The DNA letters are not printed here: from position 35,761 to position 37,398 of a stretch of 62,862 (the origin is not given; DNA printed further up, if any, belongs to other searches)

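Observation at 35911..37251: HAO-like octahaem lacks the haem-P460 cross-linking tyrosine (His in its place)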

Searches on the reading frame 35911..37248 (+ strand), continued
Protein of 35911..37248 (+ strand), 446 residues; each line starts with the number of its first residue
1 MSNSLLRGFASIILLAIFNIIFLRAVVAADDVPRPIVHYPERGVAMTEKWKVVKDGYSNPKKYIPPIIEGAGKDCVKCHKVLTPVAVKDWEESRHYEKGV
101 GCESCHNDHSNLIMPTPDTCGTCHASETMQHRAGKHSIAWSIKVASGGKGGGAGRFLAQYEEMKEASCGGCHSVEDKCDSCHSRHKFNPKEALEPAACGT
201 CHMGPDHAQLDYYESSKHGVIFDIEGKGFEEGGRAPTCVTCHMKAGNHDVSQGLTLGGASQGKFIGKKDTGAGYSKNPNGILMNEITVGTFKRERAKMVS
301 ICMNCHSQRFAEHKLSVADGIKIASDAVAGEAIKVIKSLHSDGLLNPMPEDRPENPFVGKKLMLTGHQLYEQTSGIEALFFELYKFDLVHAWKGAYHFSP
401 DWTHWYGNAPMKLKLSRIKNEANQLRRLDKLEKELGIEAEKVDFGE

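Call 6: find_homologous_proteins(query=window:35911-37248:+, max_evalue=1e-10)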
Query window:35911-37248:+ (446 aa): 963 proteins with E <= 1e-10 among 8000 candidates; the best 120 are listed.
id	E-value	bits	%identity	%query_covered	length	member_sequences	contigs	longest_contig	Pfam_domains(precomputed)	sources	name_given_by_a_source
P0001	3.5e-284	961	89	100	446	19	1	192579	PF09699.16,PF14537.12,PF13435.12,PF13447.12,PF14522.12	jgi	jgi:hypothetical protein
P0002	2.2e-242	823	77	98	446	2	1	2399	PF09699.16,PF14537.12,PF13435.12,PF22678.2,PF13447.12,PF14522.12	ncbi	-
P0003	2.3e-233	793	73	98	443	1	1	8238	PF09699.16,PF14537.12,PF13447.12,PF14522.12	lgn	-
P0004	2.9e-233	793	75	98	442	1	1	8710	PF14537.12,PF13435.12,PF13447.12,PF14522.12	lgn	-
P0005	1.5e-229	781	72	99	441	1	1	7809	PF09699.16,PF14537.12,PF13435.12,PF13447.12,PF14522.12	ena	-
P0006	2.1e-229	780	72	98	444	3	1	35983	PF14537.12,PF13435.12,PF13447.12,PF14522.12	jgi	-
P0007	5.2e-229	779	75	94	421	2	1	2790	PF09699.16,PF14537.12,PF13435.12,PF22678.2,PF13447.12,PF14522.12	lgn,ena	-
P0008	5.1e-226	769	71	99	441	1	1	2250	PF14537.12,PF13435.12,PF13447.12,PF14522.12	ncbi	-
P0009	2.0e-225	767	72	98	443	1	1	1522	PF09699.16,PF14537.12,PF13435.12,PF22678.2,PF13447.12,PF14522.12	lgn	-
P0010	1.4e-223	761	72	98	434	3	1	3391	PF14537.12,PF13435.12,PF13447.12,PF14522.12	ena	-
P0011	1.0e-216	739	69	100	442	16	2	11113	PF14537.12,PF13447.12,PF14522.12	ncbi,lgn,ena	ncbi:MAG: multiheme c-type cytochrome [Deltaproteobacteria bacterium]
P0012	3.9e-174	598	58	98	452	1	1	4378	PF14537.12,PF13435.12,PF13447.12,PF14522.12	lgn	-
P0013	4.2e-171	588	59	96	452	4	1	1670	PF14537.12,PF22678.2,PF13447.12,PF14522.12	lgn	-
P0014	4.3e-171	588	59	96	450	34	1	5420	PF09699.16,PF14537.12,PF13435.12,PF13447.12,PF14522.12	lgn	-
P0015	2.9e-169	582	60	96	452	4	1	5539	PF14537.12,PF13435.12,PF03264.20,PF13447.12,PF14522.12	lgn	-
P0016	4.2e-167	575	60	93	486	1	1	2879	PF14537.12,PF13447.12,PF14522.12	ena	-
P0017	1.6e-165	570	58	97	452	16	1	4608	PF09699.16,PF14537.12,PF13435.12,PF13447.12,PF14522.12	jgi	jgi:hydroxylamine dehydrogenase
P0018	1.7e-162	560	56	96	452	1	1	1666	PF09699.16,PF14537.12,PF13447.12,PF14522.12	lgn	-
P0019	1.1e-159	551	59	92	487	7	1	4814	PF14537.12,PF13447.12,PF14522.12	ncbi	-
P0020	3.2e-159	549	56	94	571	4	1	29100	PF14537.12,PF13435.12,PF13442.12,PF13447.12,PF00034.27,PF14522.12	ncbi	-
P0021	2.1e-157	543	58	93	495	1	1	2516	PF14537.12,PF13447.12,PF14522.12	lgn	-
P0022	2.6e-157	543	56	94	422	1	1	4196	PF14537.12,PF13447.12,PF14522.12,PF22113.2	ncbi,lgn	-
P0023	8.8e-113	396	55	74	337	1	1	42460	PF09699.16,PF14537.12,PF13435.12,PF13447.12,PF14522.12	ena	-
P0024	4.0e-110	387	49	83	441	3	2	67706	PF09699.16,PF14537.12,PF13435.12,PF02085.22,PF13447.12,PF14522.12,PF22113.2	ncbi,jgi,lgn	-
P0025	2.8e-109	384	69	54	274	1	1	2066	PF13447.12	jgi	jgi:hypothetical protein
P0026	7.0e-109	383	49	83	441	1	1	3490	PF09699.16,PF14537.12,PF13435.12,PF13447.12,PF14522.12,PF22113.2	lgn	-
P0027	1.1e-108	382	50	80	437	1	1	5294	PF09699.16,PF14537.12,PF13435.12,PF13447.12,PF14522.12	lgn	-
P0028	3.1e-108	381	50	80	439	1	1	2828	PF09699.16,PF14537.12,PF13435.12,PF13447.12,PF14522.12,PF22113.2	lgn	-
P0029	9.2e-105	369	49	80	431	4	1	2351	PF09699.16,PF14537.12,PF13435.12,PF13447.12,PF14522.12,PF22113.2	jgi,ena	-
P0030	1.4e-104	369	49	81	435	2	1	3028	PF09699.16,PF14537.12,PF13435.12,PF13447.12,PF14522.12,PF22113.2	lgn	-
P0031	3.0e-104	368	49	81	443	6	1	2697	PF09699.16,PF14537.12,PF13435.12,PF13447.12,PF14522.12,PF22113.2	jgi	jgi:hypothetical protein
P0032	6.9e-104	367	49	84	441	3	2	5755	PF09699.16,PF14537.12,PF13435.12,PF13447.12,PF14522.12,PF22113.2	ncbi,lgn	-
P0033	9.7e-104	366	47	84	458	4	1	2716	PF14537.12,PF13435.12,PF13447.12,PF14522.12,PF22113.2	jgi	-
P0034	3.1e-103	364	47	81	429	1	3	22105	PF09699.16,PF14537.12,PF13435.12,PF13447.12,PF14522.12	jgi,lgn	jgi:hydroxylamine dehydrogenase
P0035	3.3e-103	364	47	82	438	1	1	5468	PF09699.16,PF14537.12,PF13435.12,PF02085.22,PF13447.12,PF14522.12,PF22113.2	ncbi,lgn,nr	ncbi:MAG: hypothetical protein IBX39_08210 [Candidatus Methanoperedenaceae archaeon]|nr:hypothetical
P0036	4.0e-103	364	47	84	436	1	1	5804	PF09699.16,PF14537.12,PF13435.12,PF13447.12,PF14522.12,PF22113.2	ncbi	-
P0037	3.1e-102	361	48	82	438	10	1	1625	PF09699.16,PF14537.12,PF13435.12,PF13447.12,PF14522.12,PF22113.2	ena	-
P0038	1.1e-100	356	48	80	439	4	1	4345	PF09699.16,PF14537.12,PF13435.12,PF13447.12,PF14522.12,PF22113.2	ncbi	-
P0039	8.2e-88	314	42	81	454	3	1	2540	PF09699.16,PF14537.12,PF13435.12,PF13447.12,PF14522.12,PF22113.2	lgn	-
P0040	3.8e-84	302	42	81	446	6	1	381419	PF13447.12,PF14522.12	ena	-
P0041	4.6e-84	301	41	81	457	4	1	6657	PF09699.16,PF14537.12,PF13447.12,PF14522.12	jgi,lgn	jgi:hypothetical protein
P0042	7.4e-84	301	41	84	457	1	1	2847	PF14537.12,PF13447.12,PF14522.12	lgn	-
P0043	8.8e-84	300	41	81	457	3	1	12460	PF09699.16,PF14537.12,PF13447.12,PF14522.12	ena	-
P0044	1.7e-82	296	42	81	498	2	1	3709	PF09699.16,PF14537.12,PF13435.12,PF13447.12,PF14522.12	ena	-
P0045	5.3e-82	294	39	83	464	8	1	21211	PF09699.16,PF14537.12,PF13435.12,PF13447.12,PF14522.12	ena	-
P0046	9.5e-82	294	41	80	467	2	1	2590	PF09699.16,PF14537.12,PF13435.12,PF13447.12,PF14522.12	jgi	jgi:hydroxylamine dehydrogenase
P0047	2.9e-78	282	40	81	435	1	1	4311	PF14537.12,PF13447.12,PF14522.12,PF22113.2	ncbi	-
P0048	1.7e-77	280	47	64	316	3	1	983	PF13447.12,PF14522.12,PF22113.2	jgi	jgi:hypothetical protein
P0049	4.5e-77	278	42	80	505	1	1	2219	PF14537.12,PF00801.27,PF13435.12,PF13447.12,PF14522.12,PF18911.7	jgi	jgi:hydroxylamine dehydrogenase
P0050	9.3e-77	277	39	81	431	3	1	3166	PF14537.12,PF13447.12,PF14522.12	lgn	-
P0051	3.3e-76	275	38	85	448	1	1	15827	PF09699.16,PF14537.12,PF09851.15,PF13447.12,PF14522.12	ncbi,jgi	-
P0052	4.7e-76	275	57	52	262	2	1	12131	PF13447.12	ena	-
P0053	5.4e-76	275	39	82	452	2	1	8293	PF09699.16,PF14537.12,PF09851.15,PF03264.20,PF13447.12,PF14522.12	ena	-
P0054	2.0e-75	273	41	79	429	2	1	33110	PF14537.12,PF13435.12,PF13447.12,PF22113.2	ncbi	-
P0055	3.2e-75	272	38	82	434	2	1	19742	PF14537.12,PF13447.12,PF14522.12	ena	-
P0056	8.6e-75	271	40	79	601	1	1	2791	PF09699.16,PF14537.12,PF00801.27,PF13435.12,PF13447.12,PF14522.12,PF18911.7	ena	-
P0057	8.7e-75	271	39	84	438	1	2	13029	PF14537.12,PF13435.12,PF13447.12,PF14522.12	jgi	jgi:hypothetical protein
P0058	2.2e-74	269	40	80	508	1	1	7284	PF14537.12,PF00801.27,PF13435.12,PF13447.12,PF14522.12,PF18911.7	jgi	jgi:hydroxylamine dehydrogenase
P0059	2.7e-73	266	40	80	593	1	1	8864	PF14537.12,PF00801.27,PF13435.12,PF13447.12,PF14522.12,PF18911.7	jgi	jgi:hydroxylamine dehydrogenase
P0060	3.1e-73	265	36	93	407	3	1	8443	PF09699.16,PF14537.12,PF13447.12,PF14522.12,PF22113.2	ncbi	-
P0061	7.7e-73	264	41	80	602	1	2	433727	PF09699.16,PF14537.12,PF13435.12,PF03264.20,PF13447.12,PF14522.12,PF18911.7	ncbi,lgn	-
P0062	1.1e-72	264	40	79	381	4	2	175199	PF09699.16,PF14537.12,PF13435.12,PF13447.12,PF14522.12,PF22113.2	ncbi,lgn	-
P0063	1.8e-72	263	37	82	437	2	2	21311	PF14537.12,PF13435.12,PF13447.12,PF14522.12,PF22113.2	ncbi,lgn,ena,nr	ncbi:MAG TPA: multiheme c-type cytochrome [Thermodesulfovibrionales bacterium]|nr:multiheme c-type c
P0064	6.6e-72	261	37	82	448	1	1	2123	PF09699.16,PF13447.12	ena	-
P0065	7.1e-72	261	38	80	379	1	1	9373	PF09699.16,PF14537.12,PF13435.12,PF13447.12,PF22113.2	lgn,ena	-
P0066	1.6e-71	260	39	82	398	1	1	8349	PF09699.16,PF14537.12,PF13435.12,PF13447.12,PF14522.12,PF22113.2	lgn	-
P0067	3.3e-71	259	41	80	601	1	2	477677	PF09699.16,PF14537.12,PF13435.12,PF13447.12,PF14522.12,PF18911.7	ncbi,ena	-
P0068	4.0e-71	259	41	80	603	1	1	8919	PF14537.12,PF00801.27,PF13435.12,PF13447.12,PF14522.12,PF18911.7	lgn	-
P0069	5.5e-71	258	38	81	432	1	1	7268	PF14537.12,PF13435.12,PF13447.12,PF14522.12,PF22113.2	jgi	jgi:hydroxylamine dehydrogenase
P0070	7.7e-71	258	40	80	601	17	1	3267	PF09699.16,PF00801.27,PF13435.12,PF13447.12,PF14522.12,PF18911.7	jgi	jgi:hypothetical protein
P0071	1.0e-70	257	40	81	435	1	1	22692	PF14537.12,PF13435.12,PF13447.12,PF14522.12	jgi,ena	-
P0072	2.2e-70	256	39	80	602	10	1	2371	PF00801.27,PF13435.12,PF13447.12,PF14522.12,PF18911.7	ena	-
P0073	2.4e-70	256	40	79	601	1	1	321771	PF14537.12,PF00801.27,PF13435.12,PF13447.12,PF14522.12,PF18911.7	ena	-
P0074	3.5e-70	255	37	82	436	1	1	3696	PF14537.12,PF13435.12,PF13447.12,PF14522.12,PF22113.2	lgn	-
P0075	3.6e-70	255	36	82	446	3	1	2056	PF09851.15,PF05120.18,PF13447.12,PF14522.12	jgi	jgi:hypothetical protein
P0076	9.4e-70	254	39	84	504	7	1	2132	PF14537.12,PF00801.27,PF13435.12,PF13447.12,PF14522.12,PF18911.7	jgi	jgi:hydroxylamine dehydrogenase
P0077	1.0e-69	254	40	80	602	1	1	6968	PF09699.16,PF00801.27,PF13435.12,PF13447.12,PF14522.12,PF18911.7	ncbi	-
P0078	2.5e-69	253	39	83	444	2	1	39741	PF09699.16,PF14537.12,PF13435.12,PF13447.12,PF14522.12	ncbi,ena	-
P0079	3.6e-69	252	40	80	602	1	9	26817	PF14537.12,PF00801.27,PF13435.12,PF13447.12,PF14522.12,PF18911.7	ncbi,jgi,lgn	-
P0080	5.1e-69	252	39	80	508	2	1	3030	PF09699.16,PF14537.12,PF00801.27,PF13435.12,PF13447.12,PF14522.12,PF18911.7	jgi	jgi:hydroxylamine dehydrogenase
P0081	9.0e-69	251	38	84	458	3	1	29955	PF14537.12,PF13435.12,PF13447.12,PF14522.12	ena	-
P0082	1.2e-68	250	39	84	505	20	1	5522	PF09699.16,PF14537.12,PF00801.27,PF13435.12,PF13447.12,PF14522.12,PF18911.7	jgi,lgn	jgi:hypothetical protein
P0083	1.7e-68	250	36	81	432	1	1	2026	PF09699.16,PF14537.12,PF13447.12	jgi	jgi:hypothetical protein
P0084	1.8e-68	250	36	82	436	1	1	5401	PF14537.12,PF13447.12,PF14522.12,PF22113.2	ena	-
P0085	3.7e-68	249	37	82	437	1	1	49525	PF09699.16,PF14537.12,PF13447.12,PF14522.12,PF22113.2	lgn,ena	-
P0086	4.5e-68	248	38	82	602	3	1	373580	PF00801.27,PF13435.12,PF03264.20,PF13447.12,PF14522.12,PF18911.7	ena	-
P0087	2.1e-67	246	35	82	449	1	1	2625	PF03264.20,PF13447.12,PF14522.12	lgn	-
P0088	2.2e-67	246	38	80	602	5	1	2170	PF09699.16,PF00801.27,PF13435.12,PF13447.12,PF14522.12,PF18911.7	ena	-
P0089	2.8e-67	246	39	80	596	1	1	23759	PF00801.27,PF13435.12,PF13447.12,PF14522.12,PF18911.7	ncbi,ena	-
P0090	3.2e-67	246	39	84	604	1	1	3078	PF14537.12,PF00801.27,PF13435.12,PF13447.12,PF14522.12,PF18911.7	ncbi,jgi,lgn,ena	ncbi:MAG: multiheme c-type cytochrome [Thermoleophilia bacterium]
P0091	3.6e-67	246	36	81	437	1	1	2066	PF14537.12,PF09851.15,PF13447.12,PF14522.12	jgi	-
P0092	1.1e-66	244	36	84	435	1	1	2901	PF14537.12,PF13447.12,PF14522.12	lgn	-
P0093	1.3e-66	244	36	83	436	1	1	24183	PF14537.12,PF13447.12,PF22113.2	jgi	jgi:hypothetical protein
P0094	1.8e-66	243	34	80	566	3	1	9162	PF09699.16,PF14537.12,PF13620.13,PF13447.12,PF14522.12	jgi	-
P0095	2.5e-66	243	39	78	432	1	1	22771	PF09699.16,PF14537.12,PF13435.12,PF13447.12,PF14522.12,PF22113.2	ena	-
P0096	3.5e-66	242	40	76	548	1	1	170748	PF09699.16,PF14537.12,PF13435.12,PF13447.12,PF14522.12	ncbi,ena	-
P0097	7.5e-66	241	37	82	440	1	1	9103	PF09699.16,PF14537.12,PF13435.12,PF13447.12,PF14522.12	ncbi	-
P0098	1.2e-65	240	38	79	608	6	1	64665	PF14537.12,PF00801.27,PF13435.12,PF13447.12,PF14522.12,PF18911.7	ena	-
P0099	1.3e-65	240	38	80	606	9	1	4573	PF14537.12,PF13435.12,PF13447.12,PF14522.12,PF18911.7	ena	-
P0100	2.4e-65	240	50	53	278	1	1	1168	PF13447.12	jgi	jgi:hypothetical protein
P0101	2.5e-65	239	42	64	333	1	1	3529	PF09699.16,PF13447.12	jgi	jgi:hypothetical protein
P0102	3.1e-65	239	39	79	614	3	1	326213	PF09699.16,PF14537.12,PF00801.27,PF13435.12,PF13447.12,PF14522.12,PF18911.7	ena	-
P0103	7.8e-65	238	39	82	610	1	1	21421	PF14537.12,PF00801.27,PF13435.12,PF13447.12,PF14522.12,PF18911.7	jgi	jgi:hydroxylamine dehydrogenase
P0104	9.1e-65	238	39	78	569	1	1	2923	PF14537.12,PF00801.27,PF13435.12,PF13447.12,PF14522.12,PF18911.7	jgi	jgi:hydroxylamine dehydrogenase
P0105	1.0e-64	237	36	81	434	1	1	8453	PF09699.16,PF14537.12,PF13447.12,PF14522.12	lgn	-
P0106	1.6e-64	237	37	81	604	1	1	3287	PF14537.12,PF00801.27,PF13435.12,PF13447.12,PF14522.12,PF18911.7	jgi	jgi:hypothetical protein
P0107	1.7e-64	237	40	74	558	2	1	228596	PF00801.27,PF13435.12,PF13447.12,PF14522.12,PF18911.7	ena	-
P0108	5.0e-64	235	37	86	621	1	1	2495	PF14537.12,PF00801.27,PF13435.12,PF13447.12,PF14522.12,PF18911.7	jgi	jgi:Seven times multi-haem cytochrome CxxCH/PKD domain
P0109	5.9e-64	235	38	80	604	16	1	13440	PF14537.12,PF00801.27,PF13435.12,PF13447.12,PF14522.12,PF18911.7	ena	-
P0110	6.6e-64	235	38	84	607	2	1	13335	PF09699.16,PF14537.12,PF00801.27,PF13435.12,PF13447.12,PF14522.12,PF18911.7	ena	-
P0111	9.3e-64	234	34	82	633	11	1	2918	PF01391.24,PF14537.12,PF13620.13,PF13447.12,PF14522.12,PF22113.2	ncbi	-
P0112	4.3e-63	232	38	79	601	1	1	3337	PF09699.16,PF14537.12,PF00801.27,PF03264.20,PF02085.22,PF13447.12,PF14522.12,PF18911.7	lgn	-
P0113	1.6e-62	230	34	84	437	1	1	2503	PF14537.12,PF13447.12,PF14522.12,PF22113.2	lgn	-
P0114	2.4e-62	230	33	80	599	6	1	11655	PF14537.12,PF13435.12,PF13620.13,PF13447.12,PF14522.12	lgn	-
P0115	6.7e-62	228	38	80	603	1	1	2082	PF14537.12,PF00801.27,PF13435.12,PF13447.12,PF14522.12,PF18911.7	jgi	jgi:hydroxylamine dehydrogenase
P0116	1.7e-61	227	41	62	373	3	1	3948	PF09699.16,PF13447.12,PF14522.12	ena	-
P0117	1.8e-61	227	32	80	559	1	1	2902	PF14537.12,PF13435.12,PF13620.13,PF13447.12,PF14522.12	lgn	-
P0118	2.0e-61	227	40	73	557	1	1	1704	PF14537.12,PF00801.27,PF13435.12,PF13447.12,PF14522.12,PF18911.7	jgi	jgi:hypothetical protein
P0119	2.6e-61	226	34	83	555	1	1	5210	PF13620.13,PF13447.12,PF14522.12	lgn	-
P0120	4.1e-61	226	34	80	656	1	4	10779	PF01391.24,PF13620.13,PF13447.12,PF14522.12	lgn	-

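Call 14: find_related_loci(query=window:35911-37248:+, collection=genome_contigs, flank=10000)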
Query window:35911-37248:+ (446 aa) in genome_contigs; peptide patterns used: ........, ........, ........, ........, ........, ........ (x = any residue, [..] = any of these).
45 stretches matched a pattern; 9 encode a relative of the query (tblastn E <= 1e-3); 9 distinct loci.
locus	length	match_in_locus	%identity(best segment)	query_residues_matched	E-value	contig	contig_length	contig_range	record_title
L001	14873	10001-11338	87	1-446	0e+0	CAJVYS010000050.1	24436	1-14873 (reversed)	MAG TPA_asm: uncultured Gammaproteobacteria bacterium isolate DRR093004_bin.26_MetaBAT_v2.12.1_MAG genome assembly, cont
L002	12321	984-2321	89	1-446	0e+0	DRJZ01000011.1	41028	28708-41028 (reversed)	MAG TPA_asm: Acidiferrobacteraceae bacterium isolate HyVt-429 HyVt-429_k95_113482, whole genome shotgun sequence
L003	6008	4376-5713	85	1-446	0e+0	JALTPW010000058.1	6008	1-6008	MAG: Chromatiales bacterium isolate S140_maxbin2_scaf2bin.116 S140_NODE_11249_length_6008_cov_5.585275, whole genome sho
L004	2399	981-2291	77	9-444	0e+0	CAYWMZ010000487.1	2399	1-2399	MAG TPA_asm: uncultured Desulfocapsa sp. isolate SRP128015_co3_85 genome assembly, contig: NODE_76489_length_2399_cov_4.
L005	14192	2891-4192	58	5-437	7e-172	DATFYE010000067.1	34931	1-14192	MAG TPA_asm: Syntrophorhabdales bacterium isolate SMAG_U9535 k141_679276, whole genome shotgun sequence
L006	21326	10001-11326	58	1-438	3e-169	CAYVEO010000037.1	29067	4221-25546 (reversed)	MAG TPA_asm: uncultured Planctomycetia bacterium isolate SRP090828_co3_47 genome assembly, contig: NODE_223_length_29067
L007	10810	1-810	90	177-446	2e-168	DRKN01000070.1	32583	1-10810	MAG TPA_asm: Gammaproteobacteria bacterium isolate HyVt-441 HyVt-441_k145_245721, whole genome shotgun sequence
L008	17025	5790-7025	60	31-442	6e-167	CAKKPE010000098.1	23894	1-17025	bacterium isolate Hainich-H32-bin143-1 genome assembly, contig: H32-bin143_1_Hain_PNK108_H32_02um_1066_length_23894_cov_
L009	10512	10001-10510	77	1-170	5e-84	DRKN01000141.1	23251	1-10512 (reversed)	MAG TPA_asm: Gammaproteobacteria bacterium isolate HyVt-441 HyVt-441_k145_629782, whole genome shotgun sequence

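Call 19: predict_structure(protein=window:35911-37248:+)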
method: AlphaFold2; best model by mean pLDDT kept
length: 446 residues; sequences in the alignment: 1
mean_pLDDT: 33.0   pTM: 0.19
mean pLDDT of the five models: 33.0, 30.3, 30.1, 27.3, 26.4
residues with pLDDT >= 90: 14; 70-90: 12; 50-70: 8; < 50: 412
segments of 3 or more residues with pLDDT < 50: 32-429, 435-446
pLDDT, mean of each block of 10 residues (from residue 1): 85 93 76 42 30 28 26 25 25 26 26 27 23 22 24 24 23 25 25 25 28 28 29 28 28 29 27 26 25 26 28 33 39 38 35 32 31 32 35 29 30 32 43 44 37
secondary structure, 60 per line:
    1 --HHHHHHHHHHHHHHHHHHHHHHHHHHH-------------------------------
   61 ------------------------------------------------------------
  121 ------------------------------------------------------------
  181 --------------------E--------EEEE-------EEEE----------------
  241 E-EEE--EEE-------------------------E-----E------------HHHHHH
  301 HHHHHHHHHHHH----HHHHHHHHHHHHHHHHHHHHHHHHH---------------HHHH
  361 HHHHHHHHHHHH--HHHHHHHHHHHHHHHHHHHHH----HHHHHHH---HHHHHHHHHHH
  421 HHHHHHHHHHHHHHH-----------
elements in order: H3-29 E210-213 E221-224 E243-245 E248-250 H295-312 H317-341 H357-372 H375-395 H400-406 H410-435

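Call 28: search_protein_representatives(protein=window:35911-37248:+)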
Query: 446 residues. Proteins with E-value up to 0.001 (for the whole library): 865; up to 1e-10: 388; up to 1e-30: 88. The best 150 are listed.
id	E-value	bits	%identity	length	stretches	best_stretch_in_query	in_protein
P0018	5.5e-163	559.7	59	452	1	10-438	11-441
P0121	1.0e-88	314.9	47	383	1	71-445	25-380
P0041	1.5e-84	301.2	46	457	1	74-434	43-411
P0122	4.8e-82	292.9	47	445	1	65-432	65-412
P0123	3.5e-80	286.7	39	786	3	71-433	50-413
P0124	1.2e-70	255.2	44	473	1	95-433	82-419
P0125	2.2e-70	254.4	42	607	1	62-424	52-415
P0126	7.3e-70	252.7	41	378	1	70-430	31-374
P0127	1.8e-69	251.4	41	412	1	72-433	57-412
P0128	5.0e-69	249.9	37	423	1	64-432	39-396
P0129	1.2e-67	245.4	44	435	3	293-430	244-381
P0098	4.0e-66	240.4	43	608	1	72-428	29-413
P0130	3.6e-62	227.4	44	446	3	292-433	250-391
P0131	2.2e-61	224.7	39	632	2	72-245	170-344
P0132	9.6e-59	216.1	97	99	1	348-446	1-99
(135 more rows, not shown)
